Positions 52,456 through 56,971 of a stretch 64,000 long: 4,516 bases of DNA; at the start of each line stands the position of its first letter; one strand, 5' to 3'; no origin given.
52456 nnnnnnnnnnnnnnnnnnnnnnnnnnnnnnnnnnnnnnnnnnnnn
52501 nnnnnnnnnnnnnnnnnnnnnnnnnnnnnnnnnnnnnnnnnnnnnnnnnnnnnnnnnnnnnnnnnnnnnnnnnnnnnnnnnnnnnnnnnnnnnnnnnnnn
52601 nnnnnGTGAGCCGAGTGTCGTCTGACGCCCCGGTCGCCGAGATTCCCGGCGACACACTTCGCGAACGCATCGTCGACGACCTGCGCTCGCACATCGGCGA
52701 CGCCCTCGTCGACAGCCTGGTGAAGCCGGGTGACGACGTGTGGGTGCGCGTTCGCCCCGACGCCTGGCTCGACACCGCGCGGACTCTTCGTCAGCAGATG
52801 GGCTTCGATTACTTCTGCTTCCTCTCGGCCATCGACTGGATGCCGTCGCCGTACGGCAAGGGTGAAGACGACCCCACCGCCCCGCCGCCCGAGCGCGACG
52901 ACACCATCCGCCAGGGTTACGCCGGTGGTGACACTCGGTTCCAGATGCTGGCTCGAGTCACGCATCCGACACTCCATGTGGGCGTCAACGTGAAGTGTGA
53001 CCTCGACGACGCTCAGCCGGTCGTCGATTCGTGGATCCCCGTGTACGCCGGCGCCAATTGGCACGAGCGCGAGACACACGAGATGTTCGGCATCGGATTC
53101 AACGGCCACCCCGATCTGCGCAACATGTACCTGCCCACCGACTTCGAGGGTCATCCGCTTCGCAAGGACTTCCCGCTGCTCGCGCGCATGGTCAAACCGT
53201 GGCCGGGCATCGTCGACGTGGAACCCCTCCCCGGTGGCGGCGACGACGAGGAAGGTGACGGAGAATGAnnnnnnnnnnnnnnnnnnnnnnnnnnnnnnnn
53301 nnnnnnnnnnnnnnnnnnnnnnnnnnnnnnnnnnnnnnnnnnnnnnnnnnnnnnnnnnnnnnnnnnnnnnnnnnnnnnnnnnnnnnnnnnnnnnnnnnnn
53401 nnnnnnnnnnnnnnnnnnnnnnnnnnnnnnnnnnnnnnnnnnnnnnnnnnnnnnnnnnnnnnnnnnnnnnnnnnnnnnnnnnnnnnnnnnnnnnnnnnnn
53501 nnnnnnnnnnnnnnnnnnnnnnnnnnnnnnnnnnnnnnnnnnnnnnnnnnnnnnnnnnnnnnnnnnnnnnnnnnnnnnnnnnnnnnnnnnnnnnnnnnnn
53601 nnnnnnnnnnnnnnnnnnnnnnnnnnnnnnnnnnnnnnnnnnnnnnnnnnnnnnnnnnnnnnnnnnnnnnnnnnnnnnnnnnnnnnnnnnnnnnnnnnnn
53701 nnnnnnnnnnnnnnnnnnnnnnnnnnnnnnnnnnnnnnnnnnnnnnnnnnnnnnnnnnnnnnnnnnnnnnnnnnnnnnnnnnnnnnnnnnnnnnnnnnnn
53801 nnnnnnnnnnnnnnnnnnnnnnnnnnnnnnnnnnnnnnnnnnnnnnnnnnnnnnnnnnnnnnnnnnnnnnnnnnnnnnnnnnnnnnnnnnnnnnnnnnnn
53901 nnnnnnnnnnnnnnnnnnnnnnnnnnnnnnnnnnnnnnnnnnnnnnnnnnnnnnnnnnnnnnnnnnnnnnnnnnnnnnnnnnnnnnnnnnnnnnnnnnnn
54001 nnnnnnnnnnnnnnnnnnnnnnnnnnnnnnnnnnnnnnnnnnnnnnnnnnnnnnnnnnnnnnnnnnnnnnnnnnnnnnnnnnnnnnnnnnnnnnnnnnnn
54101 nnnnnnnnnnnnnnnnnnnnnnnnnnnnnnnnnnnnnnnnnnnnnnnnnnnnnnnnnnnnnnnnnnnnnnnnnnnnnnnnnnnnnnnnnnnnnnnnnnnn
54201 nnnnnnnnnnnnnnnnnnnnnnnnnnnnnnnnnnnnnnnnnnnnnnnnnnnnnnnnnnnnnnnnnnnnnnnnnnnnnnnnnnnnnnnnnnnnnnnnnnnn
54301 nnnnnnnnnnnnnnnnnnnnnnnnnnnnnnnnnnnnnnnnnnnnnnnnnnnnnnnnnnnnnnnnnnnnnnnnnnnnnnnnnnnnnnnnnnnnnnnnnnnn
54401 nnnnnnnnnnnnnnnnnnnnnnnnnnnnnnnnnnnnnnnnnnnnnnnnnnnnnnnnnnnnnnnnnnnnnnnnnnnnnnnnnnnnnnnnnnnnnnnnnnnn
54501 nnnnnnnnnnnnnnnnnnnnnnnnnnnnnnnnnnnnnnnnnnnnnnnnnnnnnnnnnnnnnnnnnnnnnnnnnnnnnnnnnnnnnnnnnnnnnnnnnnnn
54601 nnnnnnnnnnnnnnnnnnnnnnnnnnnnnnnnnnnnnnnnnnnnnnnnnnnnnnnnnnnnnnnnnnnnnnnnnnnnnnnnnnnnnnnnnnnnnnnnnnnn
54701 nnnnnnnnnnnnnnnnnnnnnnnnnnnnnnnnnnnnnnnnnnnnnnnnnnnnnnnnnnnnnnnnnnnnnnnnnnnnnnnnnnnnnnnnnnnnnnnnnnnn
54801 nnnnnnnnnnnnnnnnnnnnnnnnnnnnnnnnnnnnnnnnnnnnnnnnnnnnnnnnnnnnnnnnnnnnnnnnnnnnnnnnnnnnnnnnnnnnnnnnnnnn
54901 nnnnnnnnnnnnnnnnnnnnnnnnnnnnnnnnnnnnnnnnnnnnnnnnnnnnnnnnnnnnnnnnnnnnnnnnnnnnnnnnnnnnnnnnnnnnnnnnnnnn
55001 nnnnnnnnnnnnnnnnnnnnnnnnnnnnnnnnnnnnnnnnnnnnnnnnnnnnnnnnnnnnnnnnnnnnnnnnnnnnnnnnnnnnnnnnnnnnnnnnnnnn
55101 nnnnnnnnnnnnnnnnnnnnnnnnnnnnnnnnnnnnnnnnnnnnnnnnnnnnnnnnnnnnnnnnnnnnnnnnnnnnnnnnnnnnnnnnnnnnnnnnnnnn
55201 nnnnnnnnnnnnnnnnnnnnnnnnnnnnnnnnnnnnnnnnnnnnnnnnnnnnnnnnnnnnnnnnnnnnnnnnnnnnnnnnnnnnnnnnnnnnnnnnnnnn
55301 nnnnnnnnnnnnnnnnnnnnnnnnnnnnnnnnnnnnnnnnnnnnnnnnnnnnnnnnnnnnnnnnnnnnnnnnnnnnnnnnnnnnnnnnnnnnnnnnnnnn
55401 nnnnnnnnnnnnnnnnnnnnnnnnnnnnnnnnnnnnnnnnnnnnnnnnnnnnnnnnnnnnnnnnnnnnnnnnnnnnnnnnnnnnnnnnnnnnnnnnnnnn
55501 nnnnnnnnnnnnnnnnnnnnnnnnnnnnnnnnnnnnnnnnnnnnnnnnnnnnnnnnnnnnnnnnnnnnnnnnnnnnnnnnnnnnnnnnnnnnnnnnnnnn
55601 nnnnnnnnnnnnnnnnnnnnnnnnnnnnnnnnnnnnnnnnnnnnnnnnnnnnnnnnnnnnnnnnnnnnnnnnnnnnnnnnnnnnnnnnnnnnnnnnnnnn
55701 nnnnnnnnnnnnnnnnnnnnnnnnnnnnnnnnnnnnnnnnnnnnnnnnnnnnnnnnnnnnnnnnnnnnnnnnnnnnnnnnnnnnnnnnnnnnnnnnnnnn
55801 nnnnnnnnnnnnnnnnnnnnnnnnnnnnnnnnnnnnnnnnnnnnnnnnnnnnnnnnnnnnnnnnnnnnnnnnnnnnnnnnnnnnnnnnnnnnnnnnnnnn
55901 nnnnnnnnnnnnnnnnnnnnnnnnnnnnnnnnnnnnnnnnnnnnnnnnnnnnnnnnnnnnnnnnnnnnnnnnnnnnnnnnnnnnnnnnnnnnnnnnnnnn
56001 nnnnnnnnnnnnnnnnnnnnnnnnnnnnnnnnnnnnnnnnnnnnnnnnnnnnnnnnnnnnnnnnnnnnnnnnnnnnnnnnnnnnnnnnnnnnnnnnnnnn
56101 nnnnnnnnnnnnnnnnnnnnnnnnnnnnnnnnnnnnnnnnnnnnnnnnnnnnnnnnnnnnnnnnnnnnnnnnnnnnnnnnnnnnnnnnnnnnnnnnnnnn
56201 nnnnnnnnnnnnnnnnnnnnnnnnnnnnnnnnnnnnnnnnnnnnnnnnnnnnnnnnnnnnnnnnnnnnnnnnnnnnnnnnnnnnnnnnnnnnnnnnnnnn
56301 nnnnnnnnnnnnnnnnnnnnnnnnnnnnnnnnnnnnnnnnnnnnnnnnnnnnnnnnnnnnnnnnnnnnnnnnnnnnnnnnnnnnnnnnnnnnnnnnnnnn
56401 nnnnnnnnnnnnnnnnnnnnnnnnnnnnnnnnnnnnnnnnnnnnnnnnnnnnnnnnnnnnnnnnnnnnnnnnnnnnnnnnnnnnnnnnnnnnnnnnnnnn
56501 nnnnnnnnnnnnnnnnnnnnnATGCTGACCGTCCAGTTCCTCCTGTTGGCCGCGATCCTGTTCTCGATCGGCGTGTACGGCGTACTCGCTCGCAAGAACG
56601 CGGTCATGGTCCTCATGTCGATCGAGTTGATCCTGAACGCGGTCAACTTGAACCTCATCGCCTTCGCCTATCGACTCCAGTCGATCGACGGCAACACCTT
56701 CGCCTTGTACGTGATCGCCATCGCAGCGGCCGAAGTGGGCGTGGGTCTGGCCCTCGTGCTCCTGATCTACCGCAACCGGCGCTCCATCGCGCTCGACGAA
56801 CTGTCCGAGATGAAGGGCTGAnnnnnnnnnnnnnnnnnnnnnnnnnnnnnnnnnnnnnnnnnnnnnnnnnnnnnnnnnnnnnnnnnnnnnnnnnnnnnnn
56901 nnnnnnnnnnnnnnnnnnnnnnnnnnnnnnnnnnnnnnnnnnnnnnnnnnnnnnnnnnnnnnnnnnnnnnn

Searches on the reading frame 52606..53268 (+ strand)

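Call 63: search_protein_families(library=pfam, proteins=[window:52606-53268:+], max_evalue=0.0001)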
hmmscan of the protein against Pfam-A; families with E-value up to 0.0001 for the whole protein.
window:52606-53268:+ (220 aa): 1 family
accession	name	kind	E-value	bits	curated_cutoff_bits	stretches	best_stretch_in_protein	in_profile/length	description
PF00329.25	Complex1_30kDa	-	1.1e-33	116.8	22.5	1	47-192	1-121/124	Respiratory-chain NADH dehydrogenase, 30 Kd subunit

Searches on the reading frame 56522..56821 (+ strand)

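Call 63: search_protein_families(library=pfam, proteins=[window:56522-56821:+], max_evalue=0.0001)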
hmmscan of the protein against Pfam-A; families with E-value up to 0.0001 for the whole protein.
window:56522-56821:+ (99 aa): 1 family
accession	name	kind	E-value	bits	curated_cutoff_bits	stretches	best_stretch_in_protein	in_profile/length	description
PF00420.29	Oxidored_q2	-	4.5e-29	100.5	26.1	1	6-99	2-95/95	NADH-ubiquinone/plastoquinone oxidoreductase chain 4L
